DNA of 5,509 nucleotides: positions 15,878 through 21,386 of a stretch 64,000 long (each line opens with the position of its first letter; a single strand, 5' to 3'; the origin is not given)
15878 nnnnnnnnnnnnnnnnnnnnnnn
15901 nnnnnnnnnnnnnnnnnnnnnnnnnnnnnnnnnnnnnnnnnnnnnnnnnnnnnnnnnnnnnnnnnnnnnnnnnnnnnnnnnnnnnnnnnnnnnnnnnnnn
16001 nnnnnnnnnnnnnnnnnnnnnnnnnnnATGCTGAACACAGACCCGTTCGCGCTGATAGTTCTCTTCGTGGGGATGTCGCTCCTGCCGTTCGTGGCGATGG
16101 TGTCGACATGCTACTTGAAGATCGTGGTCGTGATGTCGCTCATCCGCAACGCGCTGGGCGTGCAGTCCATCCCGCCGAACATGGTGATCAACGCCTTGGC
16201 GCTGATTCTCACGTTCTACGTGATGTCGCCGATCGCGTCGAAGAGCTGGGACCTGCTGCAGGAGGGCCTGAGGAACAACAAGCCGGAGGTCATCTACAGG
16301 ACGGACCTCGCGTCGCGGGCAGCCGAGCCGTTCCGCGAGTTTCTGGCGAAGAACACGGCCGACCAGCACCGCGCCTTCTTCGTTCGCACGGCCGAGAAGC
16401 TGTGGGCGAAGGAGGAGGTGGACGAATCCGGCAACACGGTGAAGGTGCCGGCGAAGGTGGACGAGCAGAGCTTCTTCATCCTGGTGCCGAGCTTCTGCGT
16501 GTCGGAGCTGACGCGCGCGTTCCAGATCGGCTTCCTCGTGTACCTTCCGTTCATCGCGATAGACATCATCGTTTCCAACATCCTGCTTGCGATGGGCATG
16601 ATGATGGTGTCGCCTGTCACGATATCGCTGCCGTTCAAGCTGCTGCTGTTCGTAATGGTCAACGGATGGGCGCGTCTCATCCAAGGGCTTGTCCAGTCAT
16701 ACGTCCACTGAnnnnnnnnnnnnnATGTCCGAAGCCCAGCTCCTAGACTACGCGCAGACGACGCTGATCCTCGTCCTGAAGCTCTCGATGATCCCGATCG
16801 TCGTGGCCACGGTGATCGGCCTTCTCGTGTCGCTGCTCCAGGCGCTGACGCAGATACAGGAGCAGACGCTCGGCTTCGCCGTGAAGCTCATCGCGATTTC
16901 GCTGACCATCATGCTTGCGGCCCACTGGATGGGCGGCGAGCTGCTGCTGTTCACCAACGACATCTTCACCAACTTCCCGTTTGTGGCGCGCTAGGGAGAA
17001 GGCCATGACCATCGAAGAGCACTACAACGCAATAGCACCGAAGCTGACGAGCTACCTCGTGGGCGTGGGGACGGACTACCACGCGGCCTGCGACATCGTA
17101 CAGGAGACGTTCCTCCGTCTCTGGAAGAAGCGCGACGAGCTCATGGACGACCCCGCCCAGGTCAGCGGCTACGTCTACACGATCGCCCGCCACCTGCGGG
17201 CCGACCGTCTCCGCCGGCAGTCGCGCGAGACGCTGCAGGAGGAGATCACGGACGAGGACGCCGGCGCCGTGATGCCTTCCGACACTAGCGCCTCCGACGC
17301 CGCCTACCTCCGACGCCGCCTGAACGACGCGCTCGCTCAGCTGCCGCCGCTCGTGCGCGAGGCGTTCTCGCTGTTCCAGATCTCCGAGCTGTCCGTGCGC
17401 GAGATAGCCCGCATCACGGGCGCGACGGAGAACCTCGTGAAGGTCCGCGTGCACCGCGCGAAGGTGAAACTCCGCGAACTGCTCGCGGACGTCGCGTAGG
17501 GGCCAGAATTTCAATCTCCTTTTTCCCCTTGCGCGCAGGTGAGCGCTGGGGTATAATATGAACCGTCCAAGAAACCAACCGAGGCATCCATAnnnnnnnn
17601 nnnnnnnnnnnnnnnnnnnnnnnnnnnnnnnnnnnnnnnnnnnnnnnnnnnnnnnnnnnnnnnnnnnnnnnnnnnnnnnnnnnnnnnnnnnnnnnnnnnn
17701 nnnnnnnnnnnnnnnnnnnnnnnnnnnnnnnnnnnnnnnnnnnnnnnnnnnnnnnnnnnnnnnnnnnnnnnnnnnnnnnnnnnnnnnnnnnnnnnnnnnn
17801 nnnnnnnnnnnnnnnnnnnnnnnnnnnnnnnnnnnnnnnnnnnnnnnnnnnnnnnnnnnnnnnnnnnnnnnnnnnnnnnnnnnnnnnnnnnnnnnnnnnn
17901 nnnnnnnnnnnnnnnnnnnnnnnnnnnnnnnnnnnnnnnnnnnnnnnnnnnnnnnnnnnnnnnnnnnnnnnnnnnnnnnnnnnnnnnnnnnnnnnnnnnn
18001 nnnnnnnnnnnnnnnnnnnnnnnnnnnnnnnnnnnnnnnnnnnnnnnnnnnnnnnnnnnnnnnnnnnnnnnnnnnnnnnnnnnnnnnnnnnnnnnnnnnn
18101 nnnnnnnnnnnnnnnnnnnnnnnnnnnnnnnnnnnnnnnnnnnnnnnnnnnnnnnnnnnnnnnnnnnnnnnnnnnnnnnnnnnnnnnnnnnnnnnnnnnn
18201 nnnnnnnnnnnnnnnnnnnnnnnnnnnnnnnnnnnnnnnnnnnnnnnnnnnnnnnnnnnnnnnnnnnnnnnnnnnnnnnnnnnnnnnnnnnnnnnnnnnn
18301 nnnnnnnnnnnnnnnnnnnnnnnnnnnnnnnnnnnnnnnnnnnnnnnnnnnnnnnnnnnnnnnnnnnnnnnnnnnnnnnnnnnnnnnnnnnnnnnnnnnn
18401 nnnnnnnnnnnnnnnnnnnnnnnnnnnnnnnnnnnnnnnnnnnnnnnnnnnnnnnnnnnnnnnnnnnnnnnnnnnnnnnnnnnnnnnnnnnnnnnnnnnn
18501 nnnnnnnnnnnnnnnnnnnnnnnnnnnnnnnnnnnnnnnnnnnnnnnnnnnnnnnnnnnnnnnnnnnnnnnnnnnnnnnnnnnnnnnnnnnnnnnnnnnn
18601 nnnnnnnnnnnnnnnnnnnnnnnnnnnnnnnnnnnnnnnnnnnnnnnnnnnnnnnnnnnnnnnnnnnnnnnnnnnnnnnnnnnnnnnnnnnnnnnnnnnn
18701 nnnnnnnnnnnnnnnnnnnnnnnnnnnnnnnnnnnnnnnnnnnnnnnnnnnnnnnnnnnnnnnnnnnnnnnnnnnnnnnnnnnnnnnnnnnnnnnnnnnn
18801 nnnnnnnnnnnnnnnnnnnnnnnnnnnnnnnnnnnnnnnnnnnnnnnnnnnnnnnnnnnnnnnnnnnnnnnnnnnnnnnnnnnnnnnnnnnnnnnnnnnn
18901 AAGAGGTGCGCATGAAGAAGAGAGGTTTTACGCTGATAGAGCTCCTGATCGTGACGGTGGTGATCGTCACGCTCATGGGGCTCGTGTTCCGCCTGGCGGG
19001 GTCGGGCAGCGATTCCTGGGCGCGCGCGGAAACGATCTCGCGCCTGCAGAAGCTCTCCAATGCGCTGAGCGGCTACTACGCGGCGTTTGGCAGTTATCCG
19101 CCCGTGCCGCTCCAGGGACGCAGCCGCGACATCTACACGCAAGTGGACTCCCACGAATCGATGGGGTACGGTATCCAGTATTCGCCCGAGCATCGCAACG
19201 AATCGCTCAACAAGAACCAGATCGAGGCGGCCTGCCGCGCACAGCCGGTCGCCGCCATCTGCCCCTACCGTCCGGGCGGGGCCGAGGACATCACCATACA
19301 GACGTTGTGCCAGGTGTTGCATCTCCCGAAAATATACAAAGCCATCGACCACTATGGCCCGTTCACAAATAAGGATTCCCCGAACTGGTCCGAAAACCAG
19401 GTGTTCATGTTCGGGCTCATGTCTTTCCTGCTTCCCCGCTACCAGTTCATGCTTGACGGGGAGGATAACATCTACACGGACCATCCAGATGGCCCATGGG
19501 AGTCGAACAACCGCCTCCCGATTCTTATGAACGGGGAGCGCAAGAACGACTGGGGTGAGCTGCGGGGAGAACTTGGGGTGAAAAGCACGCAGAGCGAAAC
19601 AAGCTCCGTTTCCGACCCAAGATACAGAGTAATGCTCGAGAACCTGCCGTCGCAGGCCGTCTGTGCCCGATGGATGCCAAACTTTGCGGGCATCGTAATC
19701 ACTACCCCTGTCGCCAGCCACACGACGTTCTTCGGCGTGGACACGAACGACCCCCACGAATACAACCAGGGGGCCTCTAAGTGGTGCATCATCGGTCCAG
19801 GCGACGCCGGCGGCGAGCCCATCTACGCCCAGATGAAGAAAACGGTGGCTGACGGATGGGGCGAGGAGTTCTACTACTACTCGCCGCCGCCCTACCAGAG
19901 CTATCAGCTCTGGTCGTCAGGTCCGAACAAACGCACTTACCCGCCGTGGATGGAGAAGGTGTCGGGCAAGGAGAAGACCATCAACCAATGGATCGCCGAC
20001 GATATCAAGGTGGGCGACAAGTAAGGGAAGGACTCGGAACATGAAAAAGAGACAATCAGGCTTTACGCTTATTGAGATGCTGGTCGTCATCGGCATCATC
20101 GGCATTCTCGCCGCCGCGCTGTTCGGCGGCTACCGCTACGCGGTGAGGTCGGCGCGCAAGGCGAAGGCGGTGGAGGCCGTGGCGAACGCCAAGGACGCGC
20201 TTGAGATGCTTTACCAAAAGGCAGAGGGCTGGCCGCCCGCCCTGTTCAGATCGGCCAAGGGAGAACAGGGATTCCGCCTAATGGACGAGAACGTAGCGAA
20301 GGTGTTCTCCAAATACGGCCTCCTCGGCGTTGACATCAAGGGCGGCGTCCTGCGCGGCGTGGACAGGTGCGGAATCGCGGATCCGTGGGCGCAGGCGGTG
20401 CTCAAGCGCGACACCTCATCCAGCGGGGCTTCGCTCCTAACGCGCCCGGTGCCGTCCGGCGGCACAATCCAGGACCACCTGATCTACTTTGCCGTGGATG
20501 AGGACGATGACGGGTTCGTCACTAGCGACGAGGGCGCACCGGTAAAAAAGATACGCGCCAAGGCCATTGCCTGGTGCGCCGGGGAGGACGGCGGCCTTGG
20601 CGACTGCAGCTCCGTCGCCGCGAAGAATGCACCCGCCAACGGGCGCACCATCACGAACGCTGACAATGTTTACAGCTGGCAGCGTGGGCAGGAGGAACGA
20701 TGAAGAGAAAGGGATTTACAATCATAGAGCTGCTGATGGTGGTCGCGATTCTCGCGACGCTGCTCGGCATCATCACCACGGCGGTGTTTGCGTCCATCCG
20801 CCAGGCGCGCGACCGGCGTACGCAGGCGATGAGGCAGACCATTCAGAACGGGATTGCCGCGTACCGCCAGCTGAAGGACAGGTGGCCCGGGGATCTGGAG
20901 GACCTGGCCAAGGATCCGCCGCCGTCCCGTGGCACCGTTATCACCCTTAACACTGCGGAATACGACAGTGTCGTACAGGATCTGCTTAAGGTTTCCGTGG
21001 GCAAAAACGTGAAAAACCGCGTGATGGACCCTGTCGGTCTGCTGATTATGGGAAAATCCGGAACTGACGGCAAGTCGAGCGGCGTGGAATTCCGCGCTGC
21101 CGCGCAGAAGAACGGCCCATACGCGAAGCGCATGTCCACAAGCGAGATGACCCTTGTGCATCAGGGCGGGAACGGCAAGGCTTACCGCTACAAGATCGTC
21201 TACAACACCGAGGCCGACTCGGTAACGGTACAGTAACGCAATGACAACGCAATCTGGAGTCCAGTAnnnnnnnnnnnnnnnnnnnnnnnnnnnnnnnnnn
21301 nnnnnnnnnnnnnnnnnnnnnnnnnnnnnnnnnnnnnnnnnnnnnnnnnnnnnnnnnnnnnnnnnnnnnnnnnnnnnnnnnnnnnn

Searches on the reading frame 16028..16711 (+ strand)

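Call 7: search_protein_families(library=pfam, proteins=[window:16028-16711:+], max_evalue=1)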
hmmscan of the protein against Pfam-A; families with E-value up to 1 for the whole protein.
window:16028-16711:+ (227 aa): 1 family
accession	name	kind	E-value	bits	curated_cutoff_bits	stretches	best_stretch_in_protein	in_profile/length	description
PF00813.25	FliP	-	6.9e-68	228.8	26.9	1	14-221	3-191/191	FliP family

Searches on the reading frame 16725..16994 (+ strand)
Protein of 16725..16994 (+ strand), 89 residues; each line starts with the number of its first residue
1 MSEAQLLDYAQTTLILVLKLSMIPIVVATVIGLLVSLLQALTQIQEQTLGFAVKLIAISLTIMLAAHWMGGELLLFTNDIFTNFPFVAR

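Call 7: search_protein_families(library=pfam, proteins=[window:16725-16994:+], max_evalue=1)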
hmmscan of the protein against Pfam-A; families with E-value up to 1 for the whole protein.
window:16725-16994:+ (89 aa): 1 family
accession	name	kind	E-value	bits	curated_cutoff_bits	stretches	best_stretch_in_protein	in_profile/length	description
PF01313.24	Bac_export_3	-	3.4e-24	85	25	1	6-77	2-73/74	Bacterial export proteins, family 3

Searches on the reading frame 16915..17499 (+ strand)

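Call 15: search_protein_families(library=pfam, proteins=[window:16915-17499:+], max_evalue=0.01)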
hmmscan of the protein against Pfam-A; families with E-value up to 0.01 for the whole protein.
window:16915-17499:+ (194 aa): 3 families
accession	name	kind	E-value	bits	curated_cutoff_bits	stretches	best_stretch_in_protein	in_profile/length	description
PF08281.18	Sigma70_r4_2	-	2.7e-15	56.2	25.7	1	134-186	2-54/54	Sigma-70, region 4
PF04542.20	Sigma70_r2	-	5.6e-13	48.9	24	1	37-104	2-70/71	Sigma-70 region 2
PF04545.22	Sigma70_r4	-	9.2e-06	25.5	24.1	1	139-188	1-50/50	Sigma-70, region 4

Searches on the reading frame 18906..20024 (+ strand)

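Call 48: search_protein_families(library=pfam, proteins=[window:18906-20024:+], max_evalue=0.001)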
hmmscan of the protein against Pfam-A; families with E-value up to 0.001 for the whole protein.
window:18906-20024:+ (372 aa): 2 families
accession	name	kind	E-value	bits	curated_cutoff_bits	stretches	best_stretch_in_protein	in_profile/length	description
PF07963.17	N_methyl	-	3.1e-06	27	21.2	1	2-28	1-27/27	Prokaryotic N-terminal methylation motif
PF08334.16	T2SSG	-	0.00013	22.4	21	0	308-342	61-94/108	Type II secretion system (T2SS), protein G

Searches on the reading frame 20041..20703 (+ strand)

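Call 48: search_protein_families(library=pfam, proteins=[window:20041-20703:+], max_evalue=0.001)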
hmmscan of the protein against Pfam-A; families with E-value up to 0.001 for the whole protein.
window:20041-20703:+ (220 aa): 1 family
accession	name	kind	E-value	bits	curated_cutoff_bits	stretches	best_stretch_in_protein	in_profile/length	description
PF07963.17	N_methyl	-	2.1e-10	40.2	21.2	1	2-28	1-27/27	Prokaryotic N-terminal methylation motif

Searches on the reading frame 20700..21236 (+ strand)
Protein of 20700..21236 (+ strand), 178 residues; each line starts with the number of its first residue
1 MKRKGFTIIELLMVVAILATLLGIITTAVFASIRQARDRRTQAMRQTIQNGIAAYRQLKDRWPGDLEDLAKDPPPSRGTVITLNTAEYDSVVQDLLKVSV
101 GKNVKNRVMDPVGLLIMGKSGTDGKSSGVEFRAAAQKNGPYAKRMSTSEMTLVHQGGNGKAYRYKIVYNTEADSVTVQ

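Call 48: search_protein_families(library=pfam, proteins=[window:20700-21236:+], max_evalue=0.001)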
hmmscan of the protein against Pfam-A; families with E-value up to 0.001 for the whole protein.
window:20700-21236:+ (178 aa): 1 family
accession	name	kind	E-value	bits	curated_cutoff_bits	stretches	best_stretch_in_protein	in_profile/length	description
PF07963.17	N_methyl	-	3.5e-06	26.8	21.2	1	2-25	3-26/27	Prokaryotic N-terminal methylation motif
